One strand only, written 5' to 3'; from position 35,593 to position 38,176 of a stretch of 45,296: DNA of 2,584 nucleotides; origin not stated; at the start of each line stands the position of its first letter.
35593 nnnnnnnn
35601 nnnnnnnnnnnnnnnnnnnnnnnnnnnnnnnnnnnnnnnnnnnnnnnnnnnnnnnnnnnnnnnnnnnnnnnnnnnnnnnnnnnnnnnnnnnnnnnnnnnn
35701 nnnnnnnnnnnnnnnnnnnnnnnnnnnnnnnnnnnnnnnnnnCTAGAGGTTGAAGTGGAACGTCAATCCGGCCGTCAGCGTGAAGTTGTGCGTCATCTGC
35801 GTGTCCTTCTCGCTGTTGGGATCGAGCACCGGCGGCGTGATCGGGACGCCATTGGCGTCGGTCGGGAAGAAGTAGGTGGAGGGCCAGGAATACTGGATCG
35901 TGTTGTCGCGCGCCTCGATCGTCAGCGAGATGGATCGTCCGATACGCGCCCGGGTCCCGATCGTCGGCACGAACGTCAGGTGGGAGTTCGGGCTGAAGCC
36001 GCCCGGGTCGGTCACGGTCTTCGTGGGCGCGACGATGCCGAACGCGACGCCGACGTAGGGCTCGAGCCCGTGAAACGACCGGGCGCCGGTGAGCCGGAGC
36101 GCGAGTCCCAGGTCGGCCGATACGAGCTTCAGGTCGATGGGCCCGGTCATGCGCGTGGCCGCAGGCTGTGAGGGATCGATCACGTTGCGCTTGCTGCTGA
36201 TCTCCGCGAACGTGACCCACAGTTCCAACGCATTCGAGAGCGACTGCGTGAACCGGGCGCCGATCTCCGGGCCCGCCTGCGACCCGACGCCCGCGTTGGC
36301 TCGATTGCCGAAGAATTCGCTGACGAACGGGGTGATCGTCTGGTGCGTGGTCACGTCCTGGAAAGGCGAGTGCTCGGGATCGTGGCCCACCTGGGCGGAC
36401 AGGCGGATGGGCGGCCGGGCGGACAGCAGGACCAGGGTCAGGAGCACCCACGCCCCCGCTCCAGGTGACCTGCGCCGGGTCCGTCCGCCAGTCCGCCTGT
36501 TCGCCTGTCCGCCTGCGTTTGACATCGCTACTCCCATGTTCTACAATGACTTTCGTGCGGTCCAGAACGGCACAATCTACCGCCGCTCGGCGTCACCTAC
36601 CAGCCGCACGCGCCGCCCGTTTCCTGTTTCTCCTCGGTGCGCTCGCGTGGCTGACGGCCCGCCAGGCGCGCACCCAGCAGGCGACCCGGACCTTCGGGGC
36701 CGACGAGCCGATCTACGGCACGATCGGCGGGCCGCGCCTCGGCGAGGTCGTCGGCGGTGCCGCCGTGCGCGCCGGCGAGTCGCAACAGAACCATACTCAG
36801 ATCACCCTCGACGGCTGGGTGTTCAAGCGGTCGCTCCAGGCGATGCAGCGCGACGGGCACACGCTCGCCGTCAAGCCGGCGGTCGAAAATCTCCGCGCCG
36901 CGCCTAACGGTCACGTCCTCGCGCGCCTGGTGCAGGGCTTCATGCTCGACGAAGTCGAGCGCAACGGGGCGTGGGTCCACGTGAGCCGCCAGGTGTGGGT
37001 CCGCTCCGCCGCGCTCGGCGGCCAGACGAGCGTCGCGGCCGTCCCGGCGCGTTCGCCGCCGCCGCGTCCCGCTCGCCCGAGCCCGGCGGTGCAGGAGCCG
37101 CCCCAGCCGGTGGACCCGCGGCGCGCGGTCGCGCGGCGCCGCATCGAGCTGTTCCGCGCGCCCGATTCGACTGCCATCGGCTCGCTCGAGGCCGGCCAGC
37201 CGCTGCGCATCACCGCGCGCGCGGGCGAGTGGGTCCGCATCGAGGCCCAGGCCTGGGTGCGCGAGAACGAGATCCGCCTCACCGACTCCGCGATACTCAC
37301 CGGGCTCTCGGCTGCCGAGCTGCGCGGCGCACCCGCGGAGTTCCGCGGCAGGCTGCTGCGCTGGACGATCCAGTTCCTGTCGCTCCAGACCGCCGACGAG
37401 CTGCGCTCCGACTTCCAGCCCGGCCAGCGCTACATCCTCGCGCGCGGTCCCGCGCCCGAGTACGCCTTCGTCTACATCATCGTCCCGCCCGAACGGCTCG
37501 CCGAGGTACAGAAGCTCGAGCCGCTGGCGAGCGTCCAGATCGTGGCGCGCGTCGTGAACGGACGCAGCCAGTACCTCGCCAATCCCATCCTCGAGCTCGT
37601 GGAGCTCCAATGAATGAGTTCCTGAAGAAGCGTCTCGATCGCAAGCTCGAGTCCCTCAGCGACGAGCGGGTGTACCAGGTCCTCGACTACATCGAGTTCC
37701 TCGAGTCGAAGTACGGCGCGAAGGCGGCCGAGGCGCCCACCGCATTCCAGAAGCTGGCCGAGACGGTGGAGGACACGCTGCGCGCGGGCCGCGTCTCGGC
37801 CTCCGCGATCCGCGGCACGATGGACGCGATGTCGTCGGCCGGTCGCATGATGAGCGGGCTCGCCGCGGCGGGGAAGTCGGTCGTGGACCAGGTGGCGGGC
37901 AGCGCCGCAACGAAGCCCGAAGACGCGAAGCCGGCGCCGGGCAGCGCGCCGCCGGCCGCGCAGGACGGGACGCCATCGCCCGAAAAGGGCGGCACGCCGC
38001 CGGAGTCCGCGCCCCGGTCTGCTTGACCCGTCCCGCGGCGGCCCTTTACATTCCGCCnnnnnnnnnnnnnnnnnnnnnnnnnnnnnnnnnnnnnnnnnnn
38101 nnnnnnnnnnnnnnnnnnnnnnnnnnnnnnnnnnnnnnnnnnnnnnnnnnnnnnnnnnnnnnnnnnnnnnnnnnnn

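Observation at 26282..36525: About 10-kb, 13-gene head-to-tail unit mixing Mo/W-cofactor maturation with envelope and unknown functions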

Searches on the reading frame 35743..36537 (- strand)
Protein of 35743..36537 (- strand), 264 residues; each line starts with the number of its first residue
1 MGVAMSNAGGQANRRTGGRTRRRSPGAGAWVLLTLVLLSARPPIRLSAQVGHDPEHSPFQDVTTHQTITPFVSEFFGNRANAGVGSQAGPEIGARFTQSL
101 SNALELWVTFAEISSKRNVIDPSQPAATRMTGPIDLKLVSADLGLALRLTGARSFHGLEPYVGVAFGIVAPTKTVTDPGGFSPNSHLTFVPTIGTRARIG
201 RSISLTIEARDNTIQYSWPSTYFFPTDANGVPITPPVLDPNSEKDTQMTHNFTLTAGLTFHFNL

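Call 5: search_protein_families(library=pfam, proteins=[window:35743-36525:-], max_evalue=0.01)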
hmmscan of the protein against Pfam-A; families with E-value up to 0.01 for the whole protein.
window:35743-36525:- (260 aa): 0 families

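Call 10: search_protein_families(library=ncbifam, proteins=[window:35743-36537:-], max_evalue=0.001)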
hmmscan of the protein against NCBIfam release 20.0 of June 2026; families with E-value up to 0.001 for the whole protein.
window:35743-36537:- (264 aa): 0 families
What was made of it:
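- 35743..36525 (-): g1 / O1: outer-membrane beta-barrel of the OmpW/OmpA transmembrane class, 260 aa, with a signal peptide ending ...RLSAQ|VGHDP. It is the first gene of the unit in this genome. No Pfam or NCBIfam hit (calls 5, 10).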

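Call 17: find_homologous_proteins(query=window:35743-36525:-)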
Query window:35743-36525:- (260 aa): 83 proteins with E <= 0.001 among 2968 candidates.
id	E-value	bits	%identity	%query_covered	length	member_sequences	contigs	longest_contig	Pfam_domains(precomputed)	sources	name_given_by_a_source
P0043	9.7e-151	518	100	90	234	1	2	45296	-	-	-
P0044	1.4e-128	446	80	100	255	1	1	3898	-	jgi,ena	-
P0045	2.7e-123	428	81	87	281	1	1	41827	-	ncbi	ncbi:MAG: hypothetical protein ACHQU1_00520 [Gemmatimonadales bacterium]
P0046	7.2e-121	420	81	85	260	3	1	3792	-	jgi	jgi:hypothetical protein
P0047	1.1e-119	417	75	100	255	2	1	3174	-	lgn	-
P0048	4.8e-118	411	75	96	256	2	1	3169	-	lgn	-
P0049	1.9e-117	409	75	96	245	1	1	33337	-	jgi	jgi:hypothetical protein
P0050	8.0e-116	404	80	86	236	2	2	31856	-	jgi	jgi:hypothetical protein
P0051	8.4e-115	401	78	85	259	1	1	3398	-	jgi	jgi:hypothetical protein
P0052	3.2e-113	395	71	100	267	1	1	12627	-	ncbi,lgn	-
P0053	7.2e-101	355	66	93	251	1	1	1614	-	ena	-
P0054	4.0e-100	353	63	97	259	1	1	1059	-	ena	-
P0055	5.3e-98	346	64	90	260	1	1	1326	-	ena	-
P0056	1.1e-96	341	61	98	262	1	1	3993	-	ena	-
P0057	1.4e-96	341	61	100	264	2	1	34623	-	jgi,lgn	jgi:hypothetical protein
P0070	9.4e-73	263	52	88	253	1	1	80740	-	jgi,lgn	jgi:hypothetical protein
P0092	2.1e-61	226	49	83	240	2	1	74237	-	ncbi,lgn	-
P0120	4.2e-30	123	37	83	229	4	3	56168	-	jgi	jgi:hypothetical protein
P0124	2.4e-21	94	31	89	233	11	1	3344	PF13505.13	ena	-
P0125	2.0e-16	78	30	88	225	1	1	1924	PF13505.13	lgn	-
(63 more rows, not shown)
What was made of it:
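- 35743..36525 (-): The family has 83 clusters; the named and genome-derived members are all Gemmatimonadota, and the most distant members hit PF13505 (call 17).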

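Call 18: find_encoding_contigs(protein=P0070, flank=10000, max_places=1)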
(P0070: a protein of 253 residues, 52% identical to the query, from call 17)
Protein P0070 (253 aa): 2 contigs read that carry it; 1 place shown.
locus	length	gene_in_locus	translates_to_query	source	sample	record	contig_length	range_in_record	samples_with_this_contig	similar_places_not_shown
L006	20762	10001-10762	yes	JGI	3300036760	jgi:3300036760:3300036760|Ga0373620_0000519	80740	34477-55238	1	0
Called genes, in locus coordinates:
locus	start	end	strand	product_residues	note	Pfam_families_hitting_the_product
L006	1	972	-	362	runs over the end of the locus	PF01883:FeS_assembly_P, PF10609:ParA, PF00142:Fer4_NifH (faint), PF01656:CbiA, PF02374:ArsA_ATPase (faint), PF09140:MipZ, PF13614:AAA_31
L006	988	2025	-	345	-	PF01368:DHH, PF02272:DHHA1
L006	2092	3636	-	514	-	PF00324:AA_permease, PF13520:AA_permease_2, PF13906:AA_permease_C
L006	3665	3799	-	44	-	-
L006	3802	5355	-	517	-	PF00209:SNF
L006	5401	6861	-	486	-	PF00478:IMPDH, PF00571:CBS, PF01070:FMN_dh (weak), PF03060:NMO (weak)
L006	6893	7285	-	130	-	PF10047:DUF2281 (weak)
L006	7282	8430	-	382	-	PF08239:SH3_3 (faint), PF06347:SH3_4 (faint), PF18348:SH3_16 (faint)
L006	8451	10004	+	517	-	PF01663:Phosphodiest (faint), PF01676:Metalloenzyme, PF06415:iPGM_N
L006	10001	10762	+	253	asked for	-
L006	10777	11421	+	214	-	PF00528:BPD_transp_1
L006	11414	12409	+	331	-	PF00005:ABC_tran, PF13304:AAA_21 (weak), PF03459:TOBE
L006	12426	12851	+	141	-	PF01242:PTPS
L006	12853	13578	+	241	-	PF02634:FdhD-NarQ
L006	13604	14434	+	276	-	-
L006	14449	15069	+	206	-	PF12804:NTP_transf_3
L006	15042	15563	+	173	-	PF03205:MobB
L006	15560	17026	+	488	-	PF02113:Peptidase_S13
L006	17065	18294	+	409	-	PF03453:MoeA_N, PF00994:MoCF_biosynth, PF03454:MoeA_C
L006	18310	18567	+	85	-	-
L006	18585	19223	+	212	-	-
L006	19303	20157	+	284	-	PF01073:3Beta_HSD (weak), PF01370:Epimerase, PF05368:NmrA, PF13460:NAD_binding_10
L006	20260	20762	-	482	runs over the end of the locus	PF07731:Cu-oxidase_2 (faint), PF07732:Cu-oxidase_3, PF00034:Cytochrom_C, PF13442:Cytochrome_CBB3 (weak)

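Call 19: find_encoding_contigs(protein=P0092, flank=10000, max_places=1)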
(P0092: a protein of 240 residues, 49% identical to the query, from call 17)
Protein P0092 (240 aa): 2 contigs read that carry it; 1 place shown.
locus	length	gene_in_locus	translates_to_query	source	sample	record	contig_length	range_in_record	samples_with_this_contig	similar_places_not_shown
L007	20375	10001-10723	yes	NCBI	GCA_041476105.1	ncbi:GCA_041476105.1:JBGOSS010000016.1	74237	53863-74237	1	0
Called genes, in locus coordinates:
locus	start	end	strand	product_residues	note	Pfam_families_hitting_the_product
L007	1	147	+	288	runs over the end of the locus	-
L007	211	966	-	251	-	PF01887:SAM_HAT_N, PF20257:SAM_HAT_C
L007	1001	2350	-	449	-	PF01554:MatE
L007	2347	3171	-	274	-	-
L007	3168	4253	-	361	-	PF01883:FeS_assembly_P, PF10609:ParA, PF00142:Fer4_NifH (faint), PF01656:CbiA, PF02374:ArsA_ATPase (weak), PF09140:MipZ, PF13614:AAA_31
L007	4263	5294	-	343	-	PF01368:DHH, PF02272:DHHA1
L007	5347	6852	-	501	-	PF00324:AA_permease, PF13520:AA_permease_2, PF13906:AA_permease_C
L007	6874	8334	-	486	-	PF00478:IMPDH, PF00571:CBS, PF01070:FMN_dh (weak), PF03060:NMO (weak)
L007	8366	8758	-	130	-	PF10047:DUF2281 (weak)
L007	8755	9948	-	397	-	PF08239:SH3_3 (faint), PF18348:SH3_16 (faint), PF06347:SH3_4 (weak)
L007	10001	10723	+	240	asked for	-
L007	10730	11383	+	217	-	PF00528:BPD_transp_1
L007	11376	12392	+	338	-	PF00005:ABC_tran, PF13304:AAA_21 (weak), PF08402:TOBE_2 (weak), PF03459:TOBE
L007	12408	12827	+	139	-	PF01242:PTPS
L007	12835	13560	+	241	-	PF02634:FdhD-NarQ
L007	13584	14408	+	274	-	-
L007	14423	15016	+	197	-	PF12804:NTP_transf_3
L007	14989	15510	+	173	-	PF03205:MobB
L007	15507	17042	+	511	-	PF02113:Peptidase_S13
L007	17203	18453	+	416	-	PF03453:MoeA_N, PF00994:MoCF_biosynth, PF03454:MoeA_C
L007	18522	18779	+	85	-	-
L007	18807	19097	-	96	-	-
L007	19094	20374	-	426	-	?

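Call 20: find_encoding_contigs(protein=P0120, flank=10000, max_places=1)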
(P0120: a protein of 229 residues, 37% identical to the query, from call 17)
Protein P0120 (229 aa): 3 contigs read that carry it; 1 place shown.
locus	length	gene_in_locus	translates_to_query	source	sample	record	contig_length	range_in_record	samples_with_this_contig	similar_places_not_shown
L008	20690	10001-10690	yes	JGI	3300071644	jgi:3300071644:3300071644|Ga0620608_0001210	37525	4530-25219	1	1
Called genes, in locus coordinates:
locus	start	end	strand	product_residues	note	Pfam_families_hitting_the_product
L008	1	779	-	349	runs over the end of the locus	PF01368:DHH, PF02272:DHHA1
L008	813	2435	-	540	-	PF00324:AA_permease, PF13520:AA_permease_2, PF13906:AA_permease_C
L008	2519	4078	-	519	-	PF00478:IMPDH, PF00571:CBS, PF01070:FMN_dh, PF03060:NMO (weak)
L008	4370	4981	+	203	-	PF07589:PEP_exosort_dom (weak)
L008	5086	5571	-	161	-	PF06803:DUF1232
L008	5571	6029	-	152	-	-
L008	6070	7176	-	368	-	PF08291:Peptidase_M15_3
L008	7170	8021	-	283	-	PF05951:Peptidase_M15_2 (faint)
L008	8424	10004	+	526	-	PF01676:Metalloenzyme, PF06415:iPGM_N, PF01663:Phosphodiest (weak)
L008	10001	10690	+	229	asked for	-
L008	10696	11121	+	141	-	PF01242:PTPS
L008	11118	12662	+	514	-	PF02113:Peptidase_S13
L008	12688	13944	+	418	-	PF03453:MoeA_N, PF00994:MoCF_biosynth, PF03454:MoeA_C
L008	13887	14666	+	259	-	PF10294:Methyltransf_16, PF13489:Methyltransf_23, PF13649:Methyltransf_25, PF13847:Methyltransf_31 (weak), PF08241:Methyltransf_11 (weak), PF08242:Methyltransf_12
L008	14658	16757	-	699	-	PF13183:Fer4_8 (faint), PF13534:Fer4_17 (faint), PF12797:Fer4_2 (faint), PF13237:Fer4_10 (weak), PF13187:Fer4_9, PF02754:CCG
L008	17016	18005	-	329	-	PF01012:ETF, PF00766:ETF_alpha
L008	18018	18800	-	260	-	PF01012:ETF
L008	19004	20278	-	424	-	PF07980:SusD_RagB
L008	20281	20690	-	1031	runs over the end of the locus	PF13620:CarboxypepD_reg, PF13715:CarbopepD_reg_2, PF07715:Plug, PF00593:TonB_dep_Rec_b-barrel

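Call 31: search_solved_structures(query=A2, max_evalue=1)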
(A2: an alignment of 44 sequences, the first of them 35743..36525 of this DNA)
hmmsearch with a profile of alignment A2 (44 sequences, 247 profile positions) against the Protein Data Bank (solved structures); distinct sequences matched with E-value up to 1: 2.
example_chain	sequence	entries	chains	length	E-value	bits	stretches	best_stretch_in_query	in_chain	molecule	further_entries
6qam_A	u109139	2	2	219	7.9e-05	25.2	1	138-198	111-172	Outer membrane protein AlkL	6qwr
8erw_A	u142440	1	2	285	0.049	16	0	68-119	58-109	C2HR4_8r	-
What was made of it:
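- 35743..36525 (-): The family profile hits AlkL 6qam at E 8e-5 (call 31).
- Closest known: OmpW / OprG / AlkL and OmpA-transmembrane-type small outer-membrane beta-barrels. Same: The O1 profile weakly hits AlkL by sequence (call 31).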

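Call 40: find_related_loci(query=A3, collection=genome_contigs, flank=10000)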
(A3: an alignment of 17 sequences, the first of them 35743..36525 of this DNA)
Query A3 (260 aa) in genome_contigs; peptide patterns used: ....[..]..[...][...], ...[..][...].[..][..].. (x = any residue, [..] = any of these).
259 stretches matched a pattern; 63 encode a relative of the query (tblastn E <= 1e-3); 63 distinct loci.
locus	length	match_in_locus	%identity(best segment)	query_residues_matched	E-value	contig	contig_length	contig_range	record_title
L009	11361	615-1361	51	6-260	1e-79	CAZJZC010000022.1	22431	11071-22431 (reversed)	MAG TPA_asm: uncultured Gemmatimonadales bacterium isolate SRP287453_co1_262 genome assembly, contig: NODE_4013_length_2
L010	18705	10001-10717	44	15-260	3e-63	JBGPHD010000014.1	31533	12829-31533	MAG: Gemmatimonadota bacterium isolate OBJ_0618_7090110_367 k141_4795463_length_31533_cov_16.4018, whole genome shotgun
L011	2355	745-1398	47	44-260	4e-63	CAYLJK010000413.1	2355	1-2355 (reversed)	MAG TPA_asm: uncultured Gemmatimonadales bacterium isolate binchicken_co107_112 genome assembly, contig: NODE_98655_leng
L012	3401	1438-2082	48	44-260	1e-56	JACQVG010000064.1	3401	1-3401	MAG: Gemmatimonadetes bacterium isolate NC_groundwater_1457_Ag_S-0.65um_71_46 S_p65_S5_coassembly_k141_1464366, whole ge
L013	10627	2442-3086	46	45-260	3e-56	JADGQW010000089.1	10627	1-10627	MAG: Gemmatimonadales bacterium isolate Chersky.24_23 contig-100_1954, whole genome shotgun sequence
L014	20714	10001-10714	33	10-256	4e-35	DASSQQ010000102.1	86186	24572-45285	MAG TPA_asm: Gemmatimonadales bacterium isolate SMAG_U467 k141_1393912, whole genome shotgun sequence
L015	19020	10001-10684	33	28-260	1e-34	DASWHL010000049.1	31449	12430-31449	MAG TPA_asm: Gemmatimonadales bacterium isolate SMAG_U2841 k141_845238, whole genome shotgun sequence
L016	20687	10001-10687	33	27-260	8e-33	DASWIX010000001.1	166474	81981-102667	MAG TPA_asm: Gemmatimonadales bacterium isolate SMAG_U2880 k141_742042, whole genome shotgun sequence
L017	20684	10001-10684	34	7-235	3e-32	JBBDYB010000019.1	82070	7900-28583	MAG: Gemmatimonadales bacterium isolate LejiaD_68_345 Lejia_D_582_length_82070_cov_210, whole genome shotgun sequence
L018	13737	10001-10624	33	45-258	1e-30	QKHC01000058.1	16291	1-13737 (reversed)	MAG: Gemmatimonadetes bacterium isolate SZUA-544 scaffold_10242, whole genome shotgun sequence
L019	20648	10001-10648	31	43-260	1e-30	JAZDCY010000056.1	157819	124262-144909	MAG: Gemmatimonadota bacterium isolate LQ108M_Bin_23 LQ108M_Bin_23_scaffold_56, whole genome shotgun sequence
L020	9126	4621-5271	32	42-260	2e-30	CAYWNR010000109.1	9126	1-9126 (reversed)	MAG TPA_asm: uncultured Gemmatimonadaceae bacterium isolate SRP214966_co3_52 genome assembly, contig: NODE_13076_length_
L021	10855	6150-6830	29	29-260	1e-29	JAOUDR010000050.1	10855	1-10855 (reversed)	MAG: Gemmatimonadota bacterium isolate 4_1_Jan_SF_Bin35 4_1_Jan_SF_Bin35_scaffold_2478_c1, whole genome shotgun sequence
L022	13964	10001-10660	34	5-229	2e-33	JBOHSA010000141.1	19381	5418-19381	MAG: Gemmatimonadales bacterium isolate M3-S_metabat2.bin.176 k127_2619579, whole genome shotgun sequence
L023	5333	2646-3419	33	2-258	3e-29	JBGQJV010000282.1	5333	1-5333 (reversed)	MAG: Gemmatimonadota bacterium isolate OBJ2_061818_070_14 k141_1143558_length_5333_cov_20.5507, whole genome shotgun seq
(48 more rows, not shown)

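Call 43: predict_structure(alignment_id=A2)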
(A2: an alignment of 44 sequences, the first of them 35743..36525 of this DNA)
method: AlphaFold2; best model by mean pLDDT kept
length: 260 residues; sequences in the alignment: 44
mean_pLDDT: 88.5   pTM: 0.76
mean pLDDT of the five models: 88.5, 87.8, 86.4, 86.2, 85.8
residues with pLDDT >= 90: 196; 70-90: 25; 50-70: 28; < 50: 11
segments of 3 or more residues with pLDDT < 50: 4-6
pLDDT, mean of each block of 10 residues (from residue 1): 47 53 72 68 54 82 97 96 98 96 98 97 94 98 95 96 97 92 96 95 98 96 95 97 97 95
secondary structure, 60 per line:
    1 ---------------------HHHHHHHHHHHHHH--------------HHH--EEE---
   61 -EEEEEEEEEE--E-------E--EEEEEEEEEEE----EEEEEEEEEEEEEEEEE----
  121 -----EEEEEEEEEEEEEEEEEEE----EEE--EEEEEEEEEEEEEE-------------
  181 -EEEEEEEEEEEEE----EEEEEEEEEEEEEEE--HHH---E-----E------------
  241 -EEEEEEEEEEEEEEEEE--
elements in order: H22-35 E55-57 E62-71 E85-95 E100-116 E126-144 E149-151 E154-167 E182-194 E199-213 E242-258
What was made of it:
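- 35743..36525 (-): AlphaFold model pLDDT 88.5 (call 43).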

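Call 48: fold_search(model_id=the predicted structure, library=pdb)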
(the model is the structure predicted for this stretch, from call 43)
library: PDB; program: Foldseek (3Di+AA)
matches with E <= 10: 904; with E <= 0.001: 36
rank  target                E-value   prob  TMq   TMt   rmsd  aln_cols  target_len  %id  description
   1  2f1t_A                1.2e-06  1.00  0.50  0.69   4.8       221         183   11  Outer membrane protein OmpW (released 2006-01-24)
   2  8qxp                  1.6e-06  1.00  0.52  0.73   4.6       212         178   14  Crystal structure of the outer membrane porin OmpW from Klebsiella pneumoniae (released 2024-01-24)
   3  2x27                  2.7e-06  1.00  0.47  0.57   7.0       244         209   12  Crystal structure of the outer membrane protein OprG from Pseudomonas aeruginosa (released 2010-12-15)
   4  9a2m_MODEL_1_A        4.8e-06  1.00  0.49  0.38   8.1       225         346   12  Model of E. coli OmpA by in-cell photo-crosslinking MS and deep learning (released 2023-02-24)
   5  2f1v_A                5.6e-06  1.00  0.54  0.74   4.6       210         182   12  Outer membrane protein OmpW (released 2006-01-24)
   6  9nh2_A                5.9e-06  1.00  0.42  0.47  10.2       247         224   16  In situ cryo-EM structure of porin III of the Legionella Dot/Icm T4SS machine (released 2025-09-17)
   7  9fzd_A                9.9e-06  1.00  0.44  0.63   7.8       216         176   12  Structure of OmpA-long in complex with nanobody Nb39 (released 2024-07-17)
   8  1p4t                  1.1e-05  1.00  0.47  0.76   6.8       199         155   14  Crystal structure of Neisserial surface protein A (NspA) (released 2003-07-22)
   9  2n2l_MODEL_1_A        2.6e-05  1.00  0.42  0.65   7.1       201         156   10  NMR structure of yersinia pestis ail (attachment invasion locus) in decylphosphocholine micelles calculated wi (released 2015-07-22)
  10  3qrc_A                2.9e-05  1.00  0.39  0.60   6.0       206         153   11  The crystal structure of Ail, the attachment invasion locus protein of Yersinia pestis, in complex with the heparin an (released 2011-11-23)
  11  1bxw                  3.8e-05  1.00  0.48  0.69   8.2       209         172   10  OUTER MEMBRANE PROTEIN A (OMPA) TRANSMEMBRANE DOMAIN (released 1998-10-14)
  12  2x56                  3.8e-05  1.00  0.35  0.34  13.4       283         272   12  Yersinia Pestis Plasminogen Activator Pla (Native) (released 2010-07-28)
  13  2x55                  4.0e-05  1.00  0.36  0.35  13.5       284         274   11  Yersinia Pestis Plasminogen Activator Pla (Native) (released 2010-07-28)
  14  3qrc_B                4.6e-05  1.00  0.39  0.60   6.5       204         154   11  The crystal structure of Ail, the attachment invasion locus protein of Yersinia pestis, in complex with the heparin an (released 2011-11-23)
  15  1qj9                  7.3e-05  1.00  0.35  0.54   6.4       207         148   11  CRYSTAL STRUCTURE OF THE OUTER MEMBRANE PROTEIN OMPX FROM ESCHERICHIA COLI (released 1999-10-06)
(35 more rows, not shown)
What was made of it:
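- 35743..36525 (-): Foldseek matches OmpW 2f1t/8qxp at E about 1e-6, target TM-score 0.69-0.74 (call 48).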

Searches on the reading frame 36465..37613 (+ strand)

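Call 6: search_protein_families(library=pfam, proteins=[window:36465-37613:+], max_evalue=0.01)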
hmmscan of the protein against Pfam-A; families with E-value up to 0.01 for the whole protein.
window:36465-37613:+ (382 aa): 2 families
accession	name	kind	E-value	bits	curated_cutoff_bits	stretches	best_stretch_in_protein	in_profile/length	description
PF06347.19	SH3_4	-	3.6e-06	27.1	24.1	1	234-270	12-54/56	Bacterial SH3 domain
PF08239.17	SH3_3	-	4.3e-06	27.2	27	1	234-260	12-42/54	Bacterial SH3 domain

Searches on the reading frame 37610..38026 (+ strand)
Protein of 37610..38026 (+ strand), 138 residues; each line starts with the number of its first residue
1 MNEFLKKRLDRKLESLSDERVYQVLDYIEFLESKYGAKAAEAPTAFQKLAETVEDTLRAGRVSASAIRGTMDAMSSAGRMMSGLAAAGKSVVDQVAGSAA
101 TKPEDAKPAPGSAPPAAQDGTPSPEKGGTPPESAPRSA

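Call 76: search_protein_families(library=pfam, proteins=[window:37610-38026:+], max_evalue=0.001)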
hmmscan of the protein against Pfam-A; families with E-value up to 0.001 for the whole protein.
window:37610-38026:+ (138 aa): 1 family
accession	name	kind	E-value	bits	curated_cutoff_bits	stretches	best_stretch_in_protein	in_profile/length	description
PF10047.15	DUF2281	-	1.3e-05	26.1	26.5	1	9-44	2-37/64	Protein of unknown function (DUF2281)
